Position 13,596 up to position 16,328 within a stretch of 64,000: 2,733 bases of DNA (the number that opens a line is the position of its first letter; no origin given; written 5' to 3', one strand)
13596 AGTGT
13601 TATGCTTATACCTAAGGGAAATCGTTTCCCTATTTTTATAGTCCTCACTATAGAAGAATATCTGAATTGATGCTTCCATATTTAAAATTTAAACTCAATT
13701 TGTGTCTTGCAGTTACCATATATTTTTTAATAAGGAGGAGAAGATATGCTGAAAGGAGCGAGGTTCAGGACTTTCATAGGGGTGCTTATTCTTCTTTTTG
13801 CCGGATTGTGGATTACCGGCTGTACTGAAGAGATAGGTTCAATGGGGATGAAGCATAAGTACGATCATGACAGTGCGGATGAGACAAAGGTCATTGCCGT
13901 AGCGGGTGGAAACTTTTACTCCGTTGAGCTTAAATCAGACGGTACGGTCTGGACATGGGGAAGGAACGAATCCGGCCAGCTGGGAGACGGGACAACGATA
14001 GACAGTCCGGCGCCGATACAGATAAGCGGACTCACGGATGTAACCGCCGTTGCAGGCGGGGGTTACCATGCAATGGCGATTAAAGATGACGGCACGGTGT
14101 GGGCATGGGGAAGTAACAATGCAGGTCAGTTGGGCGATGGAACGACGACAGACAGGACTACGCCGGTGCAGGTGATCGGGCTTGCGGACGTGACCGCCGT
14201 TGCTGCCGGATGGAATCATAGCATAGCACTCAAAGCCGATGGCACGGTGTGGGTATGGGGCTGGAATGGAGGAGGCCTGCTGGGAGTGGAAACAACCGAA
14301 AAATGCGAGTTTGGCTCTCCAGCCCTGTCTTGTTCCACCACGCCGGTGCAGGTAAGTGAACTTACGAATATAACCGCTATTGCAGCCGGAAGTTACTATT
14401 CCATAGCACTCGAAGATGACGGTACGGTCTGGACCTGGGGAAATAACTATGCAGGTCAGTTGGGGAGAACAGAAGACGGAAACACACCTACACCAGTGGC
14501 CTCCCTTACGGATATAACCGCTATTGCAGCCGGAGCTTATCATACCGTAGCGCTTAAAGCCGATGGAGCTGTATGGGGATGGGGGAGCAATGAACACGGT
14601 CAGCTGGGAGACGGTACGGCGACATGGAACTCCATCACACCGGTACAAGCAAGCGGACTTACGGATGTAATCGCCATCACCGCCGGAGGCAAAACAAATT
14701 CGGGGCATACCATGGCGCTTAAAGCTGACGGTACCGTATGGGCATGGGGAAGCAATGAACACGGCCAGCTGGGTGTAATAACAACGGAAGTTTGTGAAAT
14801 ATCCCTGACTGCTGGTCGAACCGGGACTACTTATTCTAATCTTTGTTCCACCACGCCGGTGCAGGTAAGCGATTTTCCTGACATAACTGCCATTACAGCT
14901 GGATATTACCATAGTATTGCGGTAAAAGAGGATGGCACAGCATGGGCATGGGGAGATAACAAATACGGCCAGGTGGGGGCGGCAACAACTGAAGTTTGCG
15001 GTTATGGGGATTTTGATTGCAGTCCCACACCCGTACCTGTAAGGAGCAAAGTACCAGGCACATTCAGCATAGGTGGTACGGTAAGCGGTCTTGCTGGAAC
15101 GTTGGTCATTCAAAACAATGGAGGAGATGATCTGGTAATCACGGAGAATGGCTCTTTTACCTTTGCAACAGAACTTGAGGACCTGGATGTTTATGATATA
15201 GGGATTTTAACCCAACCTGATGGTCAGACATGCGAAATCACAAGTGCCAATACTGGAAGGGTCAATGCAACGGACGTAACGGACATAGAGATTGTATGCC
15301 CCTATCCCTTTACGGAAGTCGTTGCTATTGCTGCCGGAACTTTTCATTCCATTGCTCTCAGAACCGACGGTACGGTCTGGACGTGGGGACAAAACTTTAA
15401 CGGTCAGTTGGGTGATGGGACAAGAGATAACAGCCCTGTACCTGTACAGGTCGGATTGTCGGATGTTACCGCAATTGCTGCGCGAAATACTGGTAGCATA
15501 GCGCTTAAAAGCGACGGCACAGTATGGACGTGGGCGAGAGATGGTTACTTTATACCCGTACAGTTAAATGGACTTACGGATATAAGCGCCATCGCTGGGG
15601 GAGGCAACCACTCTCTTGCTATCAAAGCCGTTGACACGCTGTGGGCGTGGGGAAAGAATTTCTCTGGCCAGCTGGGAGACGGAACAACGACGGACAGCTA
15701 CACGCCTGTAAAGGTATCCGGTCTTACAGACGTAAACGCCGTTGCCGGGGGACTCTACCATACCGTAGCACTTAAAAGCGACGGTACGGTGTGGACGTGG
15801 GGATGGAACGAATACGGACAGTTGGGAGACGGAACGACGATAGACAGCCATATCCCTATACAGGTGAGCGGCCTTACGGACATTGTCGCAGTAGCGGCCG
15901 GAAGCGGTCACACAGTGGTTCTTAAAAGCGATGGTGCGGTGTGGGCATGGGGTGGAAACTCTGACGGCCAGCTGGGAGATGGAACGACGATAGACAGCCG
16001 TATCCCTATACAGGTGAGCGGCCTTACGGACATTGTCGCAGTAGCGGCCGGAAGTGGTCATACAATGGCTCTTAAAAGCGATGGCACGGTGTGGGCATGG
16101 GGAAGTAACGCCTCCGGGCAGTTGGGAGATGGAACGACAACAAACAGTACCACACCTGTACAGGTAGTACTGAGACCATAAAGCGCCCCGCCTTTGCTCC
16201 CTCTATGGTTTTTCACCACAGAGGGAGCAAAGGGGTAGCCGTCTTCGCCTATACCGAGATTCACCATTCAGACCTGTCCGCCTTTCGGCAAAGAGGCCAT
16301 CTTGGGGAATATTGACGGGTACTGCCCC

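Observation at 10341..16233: Tandem duplication of giant secreted RCC1 beta-propeller genes including promoter region and terminator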

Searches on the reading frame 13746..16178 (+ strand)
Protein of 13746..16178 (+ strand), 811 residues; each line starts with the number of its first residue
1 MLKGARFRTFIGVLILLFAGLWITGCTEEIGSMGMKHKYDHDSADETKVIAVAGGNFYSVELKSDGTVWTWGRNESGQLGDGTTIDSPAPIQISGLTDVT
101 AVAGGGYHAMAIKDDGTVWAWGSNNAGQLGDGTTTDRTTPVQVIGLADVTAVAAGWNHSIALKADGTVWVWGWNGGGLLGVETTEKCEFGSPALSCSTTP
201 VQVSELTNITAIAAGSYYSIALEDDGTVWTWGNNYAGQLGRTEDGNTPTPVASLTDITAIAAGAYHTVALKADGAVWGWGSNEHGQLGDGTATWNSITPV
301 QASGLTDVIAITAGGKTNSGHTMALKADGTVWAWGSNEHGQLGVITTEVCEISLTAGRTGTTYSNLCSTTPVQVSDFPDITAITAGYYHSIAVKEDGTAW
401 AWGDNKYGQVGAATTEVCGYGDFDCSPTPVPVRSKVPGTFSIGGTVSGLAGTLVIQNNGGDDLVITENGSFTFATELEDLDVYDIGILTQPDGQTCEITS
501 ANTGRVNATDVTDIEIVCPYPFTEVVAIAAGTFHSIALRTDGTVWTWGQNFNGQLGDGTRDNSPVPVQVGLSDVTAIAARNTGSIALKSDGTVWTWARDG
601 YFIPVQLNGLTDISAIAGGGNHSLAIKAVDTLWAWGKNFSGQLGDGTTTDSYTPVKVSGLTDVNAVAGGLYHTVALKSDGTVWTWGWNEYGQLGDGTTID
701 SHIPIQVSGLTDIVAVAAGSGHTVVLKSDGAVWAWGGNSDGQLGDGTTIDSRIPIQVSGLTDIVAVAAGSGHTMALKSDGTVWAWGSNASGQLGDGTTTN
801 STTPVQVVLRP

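Call 6: search_protein_families(library=pfam, proteins=[window:13746-16178:+], max_evalue=0.01)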
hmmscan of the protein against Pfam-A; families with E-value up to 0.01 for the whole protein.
window:13746-16178:+ (811 aa): 5 families
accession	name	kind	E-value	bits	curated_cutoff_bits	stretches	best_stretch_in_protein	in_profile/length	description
PF25390.1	WD40_RLD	-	3.1e-211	701.7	150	5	22-345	3-333/363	RCC1-like domain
PF00415.24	RCC1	-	2.4e-157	511.9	21.7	12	679-726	1-50/50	Regulator of chromosome condensation (RCC1) repeat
PF13540.12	RCC1_2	-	1.3e-127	413.4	22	12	257-286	1-30/30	Regulator of chromosome condensation (RCC1) repeat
PF25384.1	Alsin_RLD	-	1.4e-32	114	100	3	257-298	277-318/405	Alsin RCC1-like domain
PF18342.7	LytB_SH3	-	0.0023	18.4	25.8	0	748-764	39-55/67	Endo-beta-N-acetylglucosaminidase LytB SH3 domain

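Call 92: find_homologous_proteins(query=window:13746-16178:+, max_evalue=1e-100)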
Query window:13746-16178:+ (811 aa): 3720 proteins with E <= 1e-100 among 8000 candidates; the best 120 are listed.
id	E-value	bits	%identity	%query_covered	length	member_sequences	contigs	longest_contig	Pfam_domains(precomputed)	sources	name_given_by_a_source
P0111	0.0e+0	1818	100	100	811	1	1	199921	PF00415.25,PF13540.13,PF25384.2,PF25390.2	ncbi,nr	ncbi:MAG: RCC1 repeat-containing protein [Nitrospirota bacterium]|nr:RCC1 repeat-containing protein 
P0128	0.0e+0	1793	89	100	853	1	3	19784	PF00415.25,PF13540.13,PF25384.2,PF25390.2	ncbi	-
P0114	0.0e+0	1356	62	100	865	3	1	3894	PF00415.25,PF13540.13,PF25384.2,PF25390.2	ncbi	-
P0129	0.0e+0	1355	46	91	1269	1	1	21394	PF00415.25,PF13540.13,PF25384.2,PF00041.28,PF25390.2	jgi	jgi:alpha-tubulin suppressor-like RCC1 family protein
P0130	0.0e+0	1305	65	99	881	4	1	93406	PF00415.25,PF13540.13,PF25384.2,PF25390.2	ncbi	-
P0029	0.0e+0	1235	58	100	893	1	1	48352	PF00415.25,PF13540.13,PF25384.2,PF25390.2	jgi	jgi:alpha-tubulin suppressor-like RCC1 family protein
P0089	0.0e+0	1214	60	99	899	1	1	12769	PF00415.25,PF25912.1,PF13540.13,PF25384.2,PF25390.2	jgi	-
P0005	0.0e+0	1212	41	94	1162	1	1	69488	PF19406.6,PF00415.25,PF13540.13,PF25384.2,PF25390.2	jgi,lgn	jgi:alpha-tubulin suppressor-like RCC1 family protein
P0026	0.0e+0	1182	63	99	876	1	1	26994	PF00415.25,PF05593.20,PF13540.13,PF25384.2,PF25390.2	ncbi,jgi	-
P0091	0.0e+0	1147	59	100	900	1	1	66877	PF00415.25,PF13540.13,PF25384.2,PF25390.2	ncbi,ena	-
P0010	0.0e+0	1144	46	94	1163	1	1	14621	PF07679.23,PF00415.25,PF13927.13,PF13540.13,PF02368.25,PF25384.2,PF25390.2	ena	-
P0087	0.0e+0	1134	59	99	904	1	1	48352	PF00415.25,PF13540.13,PF25384.2,PF25390.2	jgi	jgi:alpha-tubulin suppressor-like RCC1 family protein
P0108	0.0e+0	1127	60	98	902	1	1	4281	PF00415.25,PF13540.13,PF25384.2,PF25390.2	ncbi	-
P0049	0.0e+0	1123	40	94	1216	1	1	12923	PF00415.25,PF18962.8,PF13540.13,PF25384.2,PF25390.2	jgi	jgi:alpha-tubulin suppressor-like RCC1 family protein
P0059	0.0e+0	1106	43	93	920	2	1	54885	PF00415.25,PF13540.13,PF25384.2,PF25390.2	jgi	jgi:alpha-tubulin suppressor-like RCC1 family protein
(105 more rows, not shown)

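Call 93: find_encoding_contigs(protein=P0128, flank=10000, max_places=3)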
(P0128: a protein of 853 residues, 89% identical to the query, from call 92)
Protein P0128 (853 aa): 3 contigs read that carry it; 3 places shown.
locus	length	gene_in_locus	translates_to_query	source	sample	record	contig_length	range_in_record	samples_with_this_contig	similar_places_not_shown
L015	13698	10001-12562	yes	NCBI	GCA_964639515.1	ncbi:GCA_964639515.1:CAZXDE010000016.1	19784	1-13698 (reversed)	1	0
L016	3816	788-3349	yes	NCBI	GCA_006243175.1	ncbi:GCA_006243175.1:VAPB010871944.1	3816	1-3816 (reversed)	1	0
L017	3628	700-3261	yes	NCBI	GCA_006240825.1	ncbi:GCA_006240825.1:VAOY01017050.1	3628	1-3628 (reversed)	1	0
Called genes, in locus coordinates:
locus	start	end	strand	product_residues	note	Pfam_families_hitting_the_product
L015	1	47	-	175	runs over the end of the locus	PF00227:Proteasome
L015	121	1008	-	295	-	PF02899:Phage_int_SAM_1, PF13495:Phage_int_SAM_4 (weak), PF00589:Phage_integrase, PF22823:MrpR_C_cat (weak)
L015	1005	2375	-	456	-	PF01134:GIDA, PF01266:DAO (faint), PF13450:NAD_binding_8 (weak)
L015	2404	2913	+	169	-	PF01327:Pep_deformylase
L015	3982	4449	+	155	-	PF01976:DUF116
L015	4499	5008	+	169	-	PF02566:OsmC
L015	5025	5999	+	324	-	PF19300:BPD_transp_1_N, PF00528:BPD_transp_1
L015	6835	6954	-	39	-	-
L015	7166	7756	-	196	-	-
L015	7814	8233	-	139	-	-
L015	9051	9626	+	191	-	-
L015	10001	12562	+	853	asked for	PF25390:WD40_RLD, PF00415:RCC1, PF13540:RCC1_2, PF00415:RCC1, PF13540:RCC1_2, PF00415:RCC1, PF25390:WD40_RLD, PF00415:RCC1, +19 more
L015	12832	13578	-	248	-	PF00753:Lactamase_B (weak), PF13483:Lactamase_B_3, PF12706:Lactamase_B_2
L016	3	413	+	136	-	?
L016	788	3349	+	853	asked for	PF25390:WD40_RLD, PF00415:RCC1, PF13540:RCC1_2, PF00415:RCC1, PF13540:RCC1_2, PF00415:RCC1, PF25390:WD40_RLD, PF00415:RCC1, +19 more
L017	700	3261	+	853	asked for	PF25390:WD40_RLD, PF00415:RCC1, PF13540:RCC1_2, PF00415:RCC1, PF13540:RCC1_2, PF00415:RCC1, PF25390:WD40_RLD, PF00415:RCC1, +19 more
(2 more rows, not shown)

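Call 94: find_encoding_contigs(protein=P0130, flank=10000, max_places=2)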
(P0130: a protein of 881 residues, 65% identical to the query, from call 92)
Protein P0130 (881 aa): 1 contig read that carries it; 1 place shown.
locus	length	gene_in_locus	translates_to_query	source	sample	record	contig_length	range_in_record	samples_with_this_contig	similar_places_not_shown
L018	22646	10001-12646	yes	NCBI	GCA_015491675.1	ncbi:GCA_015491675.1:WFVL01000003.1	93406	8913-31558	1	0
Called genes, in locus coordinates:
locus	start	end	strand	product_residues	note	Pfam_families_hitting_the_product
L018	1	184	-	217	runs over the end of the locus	PF03330:DPBB_1, PF05036:SPOR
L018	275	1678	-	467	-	PF07728:AAA_5 (faint), PF07724:AAA_2, PF00004:AAA (weak)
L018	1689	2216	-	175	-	PF00227:Proteasome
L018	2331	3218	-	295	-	PF02899:Phage_int_SAM_1, PF13495:Phage_int_SAM_4 (weak), PF00589:Phage_integrase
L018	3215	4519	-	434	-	PF01134:GIDA, PF01266:DAO (weak), PF13450:NAD_binding_8 (faint)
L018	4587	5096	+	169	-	PF01327:Pep_deformylase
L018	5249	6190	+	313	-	PF00551:Formyl_trans_N, PF02911:Formyl_trans_C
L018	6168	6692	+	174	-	PF01976:DUF116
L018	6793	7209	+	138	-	PF02566:OsmC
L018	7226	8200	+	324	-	PF19300:BPD_transp_1_N, PF00528:BPD_transp_1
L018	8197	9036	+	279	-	PF12911:OppC_N, PF00528:BPD_transp_1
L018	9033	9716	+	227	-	PF00702:Hydrolase, PF12710:HAD, PF13419:HAD_2, PF13242:Hydrolase_like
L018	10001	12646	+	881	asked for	PF25390:WD40_RLD, PF13540:RCC1_2, PF00415:RCC1, PF13540:RCC1_2, PF00415:RCC1, PF25390:WD40_RLD, PF00415:RCC1, PF00415:RCC1, +17 more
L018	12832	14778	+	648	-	PF00989:PAS, PF08447:PAS_3 (weak), PF08448:PAS_4, PF13426:PAS_9, PF08448:PAS_4 (weak), PF00512:HisKA, PF02518:HATPase_c, PF00072:Response_reg, +1 more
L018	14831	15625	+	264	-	PF03797:Autotransporter (faint)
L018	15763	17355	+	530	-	PF00496:SBP_bac_5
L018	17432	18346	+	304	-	PF19300:BPD_transp_1_N, PF00528:BPD_transp_1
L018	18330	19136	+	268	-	PF00528:BPD_transp_1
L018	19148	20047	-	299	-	PF00248:Aldo_ket_red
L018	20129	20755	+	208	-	PF02666:PS_Dcarbxylase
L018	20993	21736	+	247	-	PF01066:CDP-OH_P_transf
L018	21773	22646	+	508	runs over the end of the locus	PF00682:HMGL-like, PF22617:HCS_D2, PF08502:LeuA_dimer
